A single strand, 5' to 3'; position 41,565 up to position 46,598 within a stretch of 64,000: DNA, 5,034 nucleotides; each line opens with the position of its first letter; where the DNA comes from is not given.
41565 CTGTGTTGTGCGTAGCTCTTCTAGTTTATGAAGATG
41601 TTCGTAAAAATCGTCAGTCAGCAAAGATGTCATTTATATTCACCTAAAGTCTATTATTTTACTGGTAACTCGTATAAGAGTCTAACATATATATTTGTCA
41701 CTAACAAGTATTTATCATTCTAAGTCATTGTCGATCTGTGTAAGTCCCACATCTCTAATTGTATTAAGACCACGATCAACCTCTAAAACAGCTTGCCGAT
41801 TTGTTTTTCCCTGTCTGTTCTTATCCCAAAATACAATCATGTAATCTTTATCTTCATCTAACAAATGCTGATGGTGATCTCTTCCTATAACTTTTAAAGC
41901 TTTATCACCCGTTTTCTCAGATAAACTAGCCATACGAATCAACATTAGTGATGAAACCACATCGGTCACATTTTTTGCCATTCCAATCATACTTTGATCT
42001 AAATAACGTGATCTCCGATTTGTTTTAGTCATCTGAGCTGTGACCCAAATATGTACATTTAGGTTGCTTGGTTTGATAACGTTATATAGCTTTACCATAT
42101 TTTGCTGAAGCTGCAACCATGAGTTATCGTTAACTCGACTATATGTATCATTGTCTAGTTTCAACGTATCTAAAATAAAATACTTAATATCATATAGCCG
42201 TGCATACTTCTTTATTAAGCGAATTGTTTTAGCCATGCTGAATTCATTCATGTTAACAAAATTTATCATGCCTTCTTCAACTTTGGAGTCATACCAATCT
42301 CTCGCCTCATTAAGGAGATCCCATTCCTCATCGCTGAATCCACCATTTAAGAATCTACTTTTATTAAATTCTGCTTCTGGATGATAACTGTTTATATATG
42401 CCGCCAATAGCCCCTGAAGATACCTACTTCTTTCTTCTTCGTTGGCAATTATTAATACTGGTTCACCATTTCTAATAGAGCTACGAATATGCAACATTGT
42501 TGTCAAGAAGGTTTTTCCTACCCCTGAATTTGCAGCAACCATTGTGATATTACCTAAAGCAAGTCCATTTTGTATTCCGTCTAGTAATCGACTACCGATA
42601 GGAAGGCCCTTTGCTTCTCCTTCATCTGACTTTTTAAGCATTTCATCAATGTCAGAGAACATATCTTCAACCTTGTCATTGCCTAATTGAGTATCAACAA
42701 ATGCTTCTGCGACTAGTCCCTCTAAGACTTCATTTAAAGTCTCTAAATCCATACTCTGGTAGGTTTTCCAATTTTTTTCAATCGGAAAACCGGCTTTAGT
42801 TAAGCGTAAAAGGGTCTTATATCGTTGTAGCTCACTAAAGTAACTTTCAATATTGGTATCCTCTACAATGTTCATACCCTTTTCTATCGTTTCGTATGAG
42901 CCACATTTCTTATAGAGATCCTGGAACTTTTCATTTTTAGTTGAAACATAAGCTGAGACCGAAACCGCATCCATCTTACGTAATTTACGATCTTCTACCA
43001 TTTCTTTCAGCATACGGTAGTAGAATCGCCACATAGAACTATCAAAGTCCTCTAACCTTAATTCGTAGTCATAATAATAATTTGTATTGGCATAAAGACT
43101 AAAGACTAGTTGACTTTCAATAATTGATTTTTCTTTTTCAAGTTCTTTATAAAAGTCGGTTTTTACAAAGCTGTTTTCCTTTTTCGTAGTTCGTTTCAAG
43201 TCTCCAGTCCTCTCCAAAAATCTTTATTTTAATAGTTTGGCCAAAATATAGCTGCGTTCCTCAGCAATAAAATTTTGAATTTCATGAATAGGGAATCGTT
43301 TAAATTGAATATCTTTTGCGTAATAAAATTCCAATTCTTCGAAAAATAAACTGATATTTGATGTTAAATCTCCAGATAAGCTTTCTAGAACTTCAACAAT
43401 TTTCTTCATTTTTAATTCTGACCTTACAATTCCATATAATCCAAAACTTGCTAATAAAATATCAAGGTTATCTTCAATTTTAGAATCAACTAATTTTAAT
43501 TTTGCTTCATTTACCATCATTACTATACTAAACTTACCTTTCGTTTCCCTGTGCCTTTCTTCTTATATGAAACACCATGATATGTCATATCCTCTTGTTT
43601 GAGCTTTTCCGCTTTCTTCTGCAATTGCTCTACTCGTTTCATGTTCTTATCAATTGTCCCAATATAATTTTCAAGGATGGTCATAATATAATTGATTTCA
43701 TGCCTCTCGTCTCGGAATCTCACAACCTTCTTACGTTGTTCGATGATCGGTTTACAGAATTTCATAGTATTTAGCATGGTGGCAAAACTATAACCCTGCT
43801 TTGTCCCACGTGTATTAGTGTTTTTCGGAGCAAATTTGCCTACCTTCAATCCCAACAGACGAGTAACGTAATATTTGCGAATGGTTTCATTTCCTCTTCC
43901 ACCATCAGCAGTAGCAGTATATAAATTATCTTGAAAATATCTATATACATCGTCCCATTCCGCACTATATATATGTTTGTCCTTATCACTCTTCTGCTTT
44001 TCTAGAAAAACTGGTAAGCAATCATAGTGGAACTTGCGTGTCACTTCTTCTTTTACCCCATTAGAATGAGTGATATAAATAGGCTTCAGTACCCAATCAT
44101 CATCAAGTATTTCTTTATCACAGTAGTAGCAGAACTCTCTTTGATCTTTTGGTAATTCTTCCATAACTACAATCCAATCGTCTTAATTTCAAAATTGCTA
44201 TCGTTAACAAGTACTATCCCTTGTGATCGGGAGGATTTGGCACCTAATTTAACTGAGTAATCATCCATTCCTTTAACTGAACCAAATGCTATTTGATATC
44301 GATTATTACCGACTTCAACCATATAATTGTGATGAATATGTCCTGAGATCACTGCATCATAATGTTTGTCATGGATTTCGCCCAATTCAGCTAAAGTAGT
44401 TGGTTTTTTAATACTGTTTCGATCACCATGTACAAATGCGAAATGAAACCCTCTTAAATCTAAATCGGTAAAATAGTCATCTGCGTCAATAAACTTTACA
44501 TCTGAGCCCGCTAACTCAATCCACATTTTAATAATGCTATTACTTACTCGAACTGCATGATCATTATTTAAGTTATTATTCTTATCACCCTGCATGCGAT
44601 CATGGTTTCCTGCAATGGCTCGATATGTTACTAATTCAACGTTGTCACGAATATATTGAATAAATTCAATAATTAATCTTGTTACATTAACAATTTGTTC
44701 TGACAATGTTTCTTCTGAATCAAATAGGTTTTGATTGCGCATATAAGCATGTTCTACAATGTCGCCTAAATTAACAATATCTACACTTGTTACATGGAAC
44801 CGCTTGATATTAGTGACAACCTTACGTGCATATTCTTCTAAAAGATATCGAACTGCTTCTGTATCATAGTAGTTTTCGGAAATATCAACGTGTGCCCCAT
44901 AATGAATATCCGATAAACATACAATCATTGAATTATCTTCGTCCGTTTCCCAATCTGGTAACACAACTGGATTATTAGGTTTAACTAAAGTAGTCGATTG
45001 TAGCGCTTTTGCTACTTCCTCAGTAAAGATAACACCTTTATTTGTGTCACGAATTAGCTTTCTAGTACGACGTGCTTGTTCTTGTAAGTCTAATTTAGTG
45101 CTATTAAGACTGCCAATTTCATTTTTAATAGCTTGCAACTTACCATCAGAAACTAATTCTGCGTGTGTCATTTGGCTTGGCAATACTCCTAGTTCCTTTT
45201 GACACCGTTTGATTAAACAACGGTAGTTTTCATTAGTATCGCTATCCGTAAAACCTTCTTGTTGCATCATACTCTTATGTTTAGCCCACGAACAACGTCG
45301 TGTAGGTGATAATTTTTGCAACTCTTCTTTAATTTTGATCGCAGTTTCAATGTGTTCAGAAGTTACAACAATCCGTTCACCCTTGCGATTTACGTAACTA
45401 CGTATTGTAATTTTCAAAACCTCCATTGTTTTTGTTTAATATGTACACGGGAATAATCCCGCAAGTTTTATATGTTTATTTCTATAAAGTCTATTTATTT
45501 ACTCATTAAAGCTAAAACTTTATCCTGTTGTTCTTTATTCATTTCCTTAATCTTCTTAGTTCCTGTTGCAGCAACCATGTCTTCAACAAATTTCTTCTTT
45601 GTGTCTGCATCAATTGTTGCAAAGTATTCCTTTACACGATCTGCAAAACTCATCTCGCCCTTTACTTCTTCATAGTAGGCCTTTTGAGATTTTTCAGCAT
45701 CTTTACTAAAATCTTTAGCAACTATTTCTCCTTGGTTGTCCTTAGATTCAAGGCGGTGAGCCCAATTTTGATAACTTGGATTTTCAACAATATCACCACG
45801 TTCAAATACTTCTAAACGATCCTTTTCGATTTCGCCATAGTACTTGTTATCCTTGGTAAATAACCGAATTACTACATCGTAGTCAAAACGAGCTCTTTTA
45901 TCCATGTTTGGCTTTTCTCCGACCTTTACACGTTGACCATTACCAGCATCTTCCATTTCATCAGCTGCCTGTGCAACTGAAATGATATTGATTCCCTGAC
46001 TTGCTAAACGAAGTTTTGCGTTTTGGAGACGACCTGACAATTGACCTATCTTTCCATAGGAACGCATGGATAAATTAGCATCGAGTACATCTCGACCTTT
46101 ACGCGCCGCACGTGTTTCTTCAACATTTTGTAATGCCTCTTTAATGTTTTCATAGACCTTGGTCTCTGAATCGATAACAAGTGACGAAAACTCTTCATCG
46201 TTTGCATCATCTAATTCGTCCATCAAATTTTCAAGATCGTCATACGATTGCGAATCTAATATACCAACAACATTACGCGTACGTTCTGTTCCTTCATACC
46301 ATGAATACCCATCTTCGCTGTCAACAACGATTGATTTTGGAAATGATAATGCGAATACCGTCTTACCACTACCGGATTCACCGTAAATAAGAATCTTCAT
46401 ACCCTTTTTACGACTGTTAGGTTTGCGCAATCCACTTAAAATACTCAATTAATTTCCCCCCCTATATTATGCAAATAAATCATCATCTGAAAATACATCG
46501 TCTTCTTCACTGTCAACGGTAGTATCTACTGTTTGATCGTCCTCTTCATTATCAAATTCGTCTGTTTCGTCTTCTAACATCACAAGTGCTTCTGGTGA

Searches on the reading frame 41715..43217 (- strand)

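Call 12: search_protein_families(library=phrogs, proteins=[window:41715-43217:-], max_evalue=0.00001)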
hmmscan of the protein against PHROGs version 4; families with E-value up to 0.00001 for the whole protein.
window:41715-43217:- (500 aa): 2 families
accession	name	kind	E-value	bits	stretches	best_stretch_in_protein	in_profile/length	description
phrog_19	-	DNA, RNA and nucleotide metabolism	2.2e-43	150.1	1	28-492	158-583/621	DnaB-like replicative helicase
phrog_239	-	DNA, RNA and nucleotide metabolism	2.2e-13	51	1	163-354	294-479/801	DNA primase/helicase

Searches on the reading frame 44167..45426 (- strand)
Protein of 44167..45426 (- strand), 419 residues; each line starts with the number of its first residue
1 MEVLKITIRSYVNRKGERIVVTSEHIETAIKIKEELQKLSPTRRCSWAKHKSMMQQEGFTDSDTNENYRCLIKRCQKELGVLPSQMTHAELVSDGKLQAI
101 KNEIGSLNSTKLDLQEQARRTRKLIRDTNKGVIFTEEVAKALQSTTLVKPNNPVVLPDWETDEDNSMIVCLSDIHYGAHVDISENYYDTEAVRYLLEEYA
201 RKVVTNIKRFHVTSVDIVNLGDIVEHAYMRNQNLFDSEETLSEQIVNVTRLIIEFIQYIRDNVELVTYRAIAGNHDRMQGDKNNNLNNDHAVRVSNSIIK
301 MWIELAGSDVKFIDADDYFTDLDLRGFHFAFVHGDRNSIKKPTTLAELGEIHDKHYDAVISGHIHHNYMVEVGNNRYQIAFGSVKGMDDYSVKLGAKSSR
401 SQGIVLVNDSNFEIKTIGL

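Call 12: search_protein_families(library=phrogs, proteins=[window:44167-45426:-], max_evalue=0.00001)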
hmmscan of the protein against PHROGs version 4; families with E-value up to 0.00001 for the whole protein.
window:44167-45426:- (419 aa): 2 families
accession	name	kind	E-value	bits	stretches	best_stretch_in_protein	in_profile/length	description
phrog_284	-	DNA, RNA and nucleotide metabolism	8.4e-83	279.5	1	30-417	16-392/398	exonuclease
phrog_704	-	DNA, RNA and nucleotide metabolism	8.1e-12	45.9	1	128-278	100-254/390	DNA repair exonuclease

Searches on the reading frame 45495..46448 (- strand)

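Call 12: search_protein_families(library=phrogs, proteins=[window:45495-46448:-], max_evalue=0.00001)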
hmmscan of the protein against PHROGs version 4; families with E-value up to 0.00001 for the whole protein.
window:45495-46448:- (317 aa): 2 families
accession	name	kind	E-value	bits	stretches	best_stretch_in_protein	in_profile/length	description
phrog_1366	-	unknown function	3.9e-37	129.4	1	8-299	6-298/307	-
phrog_124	-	DNA, RNA and nucleotide metabolism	1.1e-23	85.2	1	11-311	38-316/382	Sak4-like ssDNA annealing protein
